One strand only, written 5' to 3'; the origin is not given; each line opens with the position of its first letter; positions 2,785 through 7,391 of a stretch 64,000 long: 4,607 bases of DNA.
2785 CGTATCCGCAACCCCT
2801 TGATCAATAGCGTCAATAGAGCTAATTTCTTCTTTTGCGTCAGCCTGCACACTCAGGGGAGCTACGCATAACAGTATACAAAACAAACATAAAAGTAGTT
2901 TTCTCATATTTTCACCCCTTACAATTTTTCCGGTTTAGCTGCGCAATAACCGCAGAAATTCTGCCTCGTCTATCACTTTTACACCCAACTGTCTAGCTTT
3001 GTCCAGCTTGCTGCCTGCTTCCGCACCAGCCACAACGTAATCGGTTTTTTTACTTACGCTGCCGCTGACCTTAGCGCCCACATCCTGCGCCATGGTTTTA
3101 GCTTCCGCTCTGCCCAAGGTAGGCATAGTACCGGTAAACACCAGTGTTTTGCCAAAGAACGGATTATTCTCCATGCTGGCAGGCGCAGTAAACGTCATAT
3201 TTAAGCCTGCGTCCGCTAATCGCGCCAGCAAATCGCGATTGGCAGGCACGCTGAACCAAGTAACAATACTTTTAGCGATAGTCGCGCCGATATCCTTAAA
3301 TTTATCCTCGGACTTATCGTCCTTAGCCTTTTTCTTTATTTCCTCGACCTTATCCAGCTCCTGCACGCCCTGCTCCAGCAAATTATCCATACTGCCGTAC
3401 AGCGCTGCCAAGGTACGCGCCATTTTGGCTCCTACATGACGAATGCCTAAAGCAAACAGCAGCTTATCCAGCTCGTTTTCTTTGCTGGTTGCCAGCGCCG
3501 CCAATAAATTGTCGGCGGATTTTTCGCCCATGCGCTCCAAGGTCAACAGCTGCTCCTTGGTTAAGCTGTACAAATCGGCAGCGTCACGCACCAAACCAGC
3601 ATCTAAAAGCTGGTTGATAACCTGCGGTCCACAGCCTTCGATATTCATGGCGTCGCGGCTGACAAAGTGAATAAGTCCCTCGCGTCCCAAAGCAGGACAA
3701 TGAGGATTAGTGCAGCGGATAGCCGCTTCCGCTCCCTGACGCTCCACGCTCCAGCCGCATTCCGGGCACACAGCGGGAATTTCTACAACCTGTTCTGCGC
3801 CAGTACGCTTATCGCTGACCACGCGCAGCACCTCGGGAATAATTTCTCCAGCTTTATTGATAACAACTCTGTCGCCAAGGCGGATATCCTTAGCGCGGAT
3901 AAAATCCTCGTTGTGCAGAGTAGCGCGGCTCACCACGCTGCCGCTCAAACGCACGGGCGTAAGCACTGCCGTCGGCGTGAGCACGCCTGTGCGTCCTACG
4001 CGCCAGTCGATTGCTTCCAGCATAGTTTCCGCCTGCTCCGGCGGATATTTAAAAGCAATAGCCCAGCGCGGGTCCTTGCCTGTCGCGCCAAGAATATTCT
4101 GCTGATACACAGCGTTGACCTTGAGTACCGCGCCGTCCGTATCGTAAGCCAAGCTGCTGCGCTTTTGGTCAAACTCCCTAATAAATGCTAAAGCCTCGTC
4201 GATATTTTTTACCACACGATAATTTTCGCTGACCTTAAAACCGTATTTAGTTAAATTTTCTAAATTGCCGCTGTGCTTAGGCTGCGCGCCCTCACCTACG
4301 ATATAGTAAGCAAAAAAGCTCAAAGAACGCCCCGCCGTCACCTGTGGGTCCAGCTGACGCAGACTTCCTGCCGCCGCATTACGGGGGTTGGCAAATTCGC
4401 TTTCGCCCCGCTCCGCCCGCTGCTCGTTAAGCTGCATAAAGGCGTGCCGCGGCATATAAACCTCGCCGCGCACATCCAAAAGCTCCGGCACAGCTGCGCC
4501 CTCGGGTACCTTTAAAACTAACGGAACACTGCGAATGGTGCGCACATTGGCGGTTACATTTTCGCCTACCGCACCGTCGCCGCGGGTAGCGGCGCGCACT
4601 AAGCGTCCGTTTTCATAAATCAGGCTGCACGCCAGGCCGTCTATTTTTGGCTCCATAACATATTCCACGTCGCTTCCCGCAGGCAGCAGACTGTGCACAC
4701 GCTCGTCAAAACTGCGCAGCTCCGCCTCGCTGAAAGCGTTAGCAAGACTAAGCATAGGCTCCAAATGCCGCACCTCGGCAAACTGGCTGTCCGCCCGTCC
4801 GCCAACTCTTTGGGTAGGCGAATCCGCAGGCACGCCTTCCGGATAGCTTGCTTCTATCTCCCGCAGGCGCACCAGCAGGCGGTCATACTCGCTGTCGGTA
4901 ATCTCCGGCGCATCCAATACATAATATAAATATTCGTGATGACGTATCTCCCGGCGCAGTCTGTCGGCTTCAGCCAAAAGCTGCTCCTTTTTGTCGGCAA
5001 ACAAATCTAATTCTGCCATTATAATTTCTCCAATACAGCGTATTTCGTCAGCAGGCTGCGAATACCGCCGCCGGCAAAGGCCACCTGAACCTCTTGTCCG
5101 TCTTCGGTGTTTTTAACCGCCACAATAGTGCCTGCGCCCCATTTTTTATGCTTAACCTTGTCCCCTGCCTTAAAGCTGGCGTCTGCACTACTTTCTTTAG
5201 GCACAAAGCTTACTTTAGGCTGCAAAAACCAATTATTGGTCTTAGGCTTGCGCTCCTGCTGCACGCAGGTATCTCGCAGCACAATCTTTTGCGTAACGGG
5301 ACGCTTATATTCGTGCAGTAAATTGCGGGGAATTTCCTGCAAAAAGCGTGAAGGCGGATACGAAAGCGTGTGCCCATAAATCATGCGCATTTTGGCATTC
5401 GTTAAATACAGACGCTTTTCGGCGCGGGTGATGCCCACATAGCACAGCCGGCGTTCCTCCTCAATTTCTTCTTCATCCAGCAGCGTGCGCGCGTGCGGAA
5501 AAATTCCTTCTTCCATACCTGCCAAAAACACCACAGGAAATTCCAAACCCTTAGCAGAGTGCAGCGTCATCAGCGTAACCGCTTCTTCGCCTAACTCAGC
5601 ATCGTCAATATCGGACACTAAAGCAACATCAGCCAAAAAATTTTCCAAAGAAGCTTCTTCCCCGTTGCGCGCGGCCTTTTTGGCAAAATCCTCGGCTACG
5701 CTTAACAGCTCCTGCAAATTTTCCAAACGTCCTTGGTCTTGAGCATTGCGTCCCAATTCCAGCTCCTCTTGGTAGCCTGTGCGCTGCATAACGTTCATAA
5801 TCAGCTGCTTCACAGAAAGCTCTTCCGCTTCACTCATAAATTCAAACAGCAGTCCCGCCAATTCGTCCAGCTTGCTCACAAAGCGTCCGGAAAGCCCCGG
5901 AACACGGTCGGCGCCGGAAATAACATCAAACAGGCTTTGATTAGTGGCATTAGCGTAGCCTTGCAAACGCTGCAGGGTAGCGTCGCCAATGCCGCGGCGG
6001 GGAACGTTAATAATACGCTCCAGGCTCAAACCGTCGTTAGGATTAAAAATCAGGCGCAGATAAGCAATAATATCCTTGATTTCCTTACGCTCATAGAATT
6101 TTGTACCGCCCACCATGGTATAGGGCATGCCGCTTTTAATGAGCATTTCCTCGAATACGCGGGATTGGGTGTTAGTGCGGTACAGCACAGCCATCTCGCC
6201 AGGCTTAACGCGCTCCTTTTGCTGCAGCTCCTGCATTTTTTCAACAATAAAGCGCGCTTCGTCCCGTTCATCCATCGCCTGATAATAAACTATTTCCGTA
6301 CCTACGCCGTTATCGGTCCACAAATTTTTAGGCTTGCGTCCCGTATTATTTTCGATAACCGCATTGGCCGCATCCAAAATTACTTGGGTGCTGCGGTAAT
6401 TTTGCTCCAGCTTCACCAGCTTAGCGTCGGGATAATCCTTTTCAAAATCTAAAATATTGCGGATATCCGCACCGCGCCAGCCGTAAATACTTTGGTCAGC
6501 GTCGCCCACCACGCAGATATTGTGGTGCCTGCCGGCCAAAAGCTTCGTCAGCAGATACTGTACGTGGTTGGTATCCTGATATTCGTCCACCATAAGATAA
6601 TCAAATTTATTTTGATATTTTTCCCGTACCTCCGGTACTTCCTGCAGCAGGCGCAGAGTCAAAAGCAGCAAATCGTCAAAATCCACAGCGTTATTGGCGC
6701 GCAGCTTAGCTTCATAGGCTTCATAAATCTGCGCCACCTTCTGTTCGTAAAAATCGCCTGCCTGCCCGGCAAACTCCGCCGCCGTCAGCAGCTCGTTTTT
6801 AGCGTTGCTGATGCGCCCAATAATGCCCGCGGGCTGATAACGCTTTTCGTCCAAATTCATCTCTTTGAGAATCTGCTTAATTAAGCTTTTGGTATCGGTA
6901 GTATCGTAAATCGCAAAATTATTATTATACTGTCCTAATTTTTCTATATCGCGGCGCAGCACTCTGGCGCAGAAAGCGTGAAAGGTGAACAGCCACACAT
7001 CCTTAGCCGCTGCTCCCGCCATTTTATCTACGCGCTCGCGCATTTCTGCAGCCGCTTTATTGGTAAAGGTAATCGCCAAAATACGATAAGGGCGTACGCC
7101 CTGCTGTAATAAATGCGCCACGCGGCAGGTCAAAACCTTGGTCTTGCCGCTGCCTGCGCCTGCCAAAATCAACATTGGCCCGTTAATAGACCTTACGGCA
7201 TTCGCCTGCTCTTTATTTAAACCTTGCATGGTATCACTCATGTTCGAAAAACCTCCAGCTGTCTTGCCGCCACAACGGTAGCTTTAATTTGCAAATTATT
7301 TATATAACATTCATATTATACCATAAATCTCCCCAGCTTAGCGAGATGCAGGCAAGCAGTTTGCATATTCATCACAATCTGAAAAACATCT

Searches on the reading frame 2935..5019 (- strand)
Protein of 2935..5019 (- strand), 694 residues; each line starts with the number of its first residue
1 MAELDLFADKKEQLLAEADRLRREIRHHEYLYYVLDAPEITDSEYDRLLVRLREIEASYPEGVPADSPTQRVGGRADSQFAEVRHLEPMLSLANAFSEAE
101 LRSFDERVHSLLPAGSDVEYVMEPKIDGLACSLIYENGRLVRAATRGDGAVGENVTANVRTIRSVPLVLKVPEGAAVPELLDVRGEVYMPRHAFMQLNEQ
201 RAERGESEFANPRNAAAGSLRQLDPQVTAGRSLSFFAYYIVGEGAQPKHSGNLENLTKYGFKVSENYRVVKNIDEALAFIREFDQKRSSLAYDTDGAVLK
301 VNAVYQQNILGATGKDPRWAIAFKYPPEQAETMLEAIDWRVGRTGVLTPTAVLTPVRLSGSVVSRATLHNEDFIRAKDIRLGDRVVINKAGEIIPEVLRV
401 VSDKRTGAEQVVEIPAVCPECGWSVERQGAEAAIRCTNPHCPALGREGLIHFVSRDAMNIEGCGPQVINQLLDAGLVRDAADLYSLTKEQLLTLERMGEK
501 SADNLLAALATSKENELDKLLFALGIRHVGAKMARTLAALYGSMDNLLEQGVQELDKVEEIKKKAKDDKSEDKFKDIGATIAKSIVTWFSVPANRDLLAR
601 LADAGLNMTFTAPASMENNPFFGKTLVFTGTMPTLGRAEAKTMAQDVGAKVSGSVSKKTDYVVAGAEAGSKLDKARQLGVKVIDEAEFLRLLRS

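Call 68: search_protein_families(library=pfam, proteins=[window:2935-5019:-], max_evalue=0.00001)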
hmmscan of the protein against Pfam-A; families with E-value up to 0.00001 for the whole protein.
window:2935-5019:- (694 aa): 8 families
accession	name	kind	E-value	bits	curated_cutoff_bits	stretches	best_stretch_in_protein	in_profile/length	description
PF01653.23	DNA_ligase_aden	-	8.2e-92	307.7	27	1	78-328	2-253/253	NAD-dependent DNA ligase adenylation domain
PF03120.22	DNA_ligase_OB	-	9.5e-34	115.6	32.9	1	331-408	1-78/79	NAD-dependent DNA ligase OB-fold domain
PF12826.13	HHH_2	-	6.2e-20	71.6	27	1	519-561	1-43/64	Helix-hairpin-helix motif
PF00533.33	BRCT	-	4.5e-12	46.5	21.3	1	619-691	4-77/78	BRCA1 C Terminus (BRCT) domain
PF14520.12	HHH_5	-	5.3e-11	43.3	27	1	456-510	3-56/57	Helix-hairpin-helix domain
PF22745.1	Nlig-Ia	-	4.5e-10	40.5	27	1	18-64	6-52/92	DNA ligase-like, N-terminal NAD+-binding domain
PF03119.21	DNA_ligase_ZBD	-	1.5e-08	34.8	25.8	1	418-443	2-27/27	NAD-dependent DNA ligase C4 zinc finger domain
PF12738.14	PTCB-BRCT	-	8.6e-06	26.1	22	0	633-683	10-59/63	twin BRCT domain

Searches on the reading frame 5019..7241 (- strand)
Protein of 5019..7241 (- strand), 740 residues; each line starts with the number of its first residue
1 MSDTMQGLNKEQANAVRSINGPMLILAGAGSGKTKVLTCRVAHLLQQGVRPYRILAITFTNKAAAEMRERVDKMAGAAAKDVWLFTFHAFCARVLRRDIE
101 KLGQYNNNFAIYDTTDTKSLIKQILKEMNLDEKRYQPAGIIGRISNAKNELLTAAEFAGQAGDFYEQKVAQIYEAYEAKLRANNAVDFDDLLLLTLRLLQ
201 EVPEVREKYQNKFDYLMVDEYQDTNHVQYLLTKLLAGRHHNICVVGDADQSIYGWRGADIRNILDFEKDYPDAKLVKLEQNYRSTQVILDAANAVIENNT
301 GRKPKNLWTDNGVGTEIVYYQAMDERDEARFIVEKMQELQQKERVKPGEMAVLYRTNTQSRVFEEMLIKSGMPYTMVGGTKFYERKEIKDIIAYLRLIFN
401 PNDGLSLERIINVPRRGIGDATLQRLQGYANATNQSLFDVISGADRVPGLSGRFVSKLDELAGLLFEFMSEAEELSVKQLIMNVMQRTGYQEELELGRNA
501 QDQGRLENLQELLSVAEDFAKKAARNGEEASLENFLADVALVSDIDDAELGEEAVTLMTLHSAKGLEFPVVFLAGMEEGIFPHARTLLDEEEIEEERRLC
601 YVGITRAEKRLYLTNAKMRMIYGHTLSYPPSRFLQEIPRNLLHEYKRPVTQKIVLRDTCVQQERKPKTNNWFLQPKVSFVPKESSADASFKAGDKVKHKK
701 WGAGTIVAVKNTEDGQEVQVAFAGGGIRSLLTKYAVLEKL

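Call 68: search_protein_families(library=pfam, proteins=[window:5019-7241:-], max_evalue=0.00001)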
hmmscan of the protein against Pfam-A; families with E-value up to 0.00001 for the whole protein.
window:5019-7241:- (740 aa): 7 families
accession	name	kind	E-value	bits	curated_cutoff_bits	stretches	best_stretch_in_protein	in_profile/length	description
PF00580.27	UvrD-helicase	-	1.4e-98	330.4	23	1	8-271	1-271/271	UvrD/REP helicase N-terminal domain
PF13361.12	UvrD_C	-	9.8e-86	288.8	25.6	1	276-616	1-348/350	UvrD-like helicase C-terminal domain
PF13245.12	AAA_19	-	7.7e-25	88.1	25.1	1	13-254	2-132/134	AAA domain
PF21196.3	PcrA_UvrD_tudor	-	4.6e-16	58.8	23.9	1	693-739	2-48/48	PcrA/UvrD tudor domain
PF13538.12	UvrD_C_2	-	2.6e-10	40.4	27.4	1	555-614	2-52/52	UvrD-like helicase C-terminal domain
PF13604.12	AAA_30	-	2e-09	37.9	27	1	8-75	2-70/191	AAA domain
PF01443.25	Viral_helicase1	-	5.3e-07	30.1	21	0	538-613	160-226/228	Viral superfamily 1 RNA helicase core domain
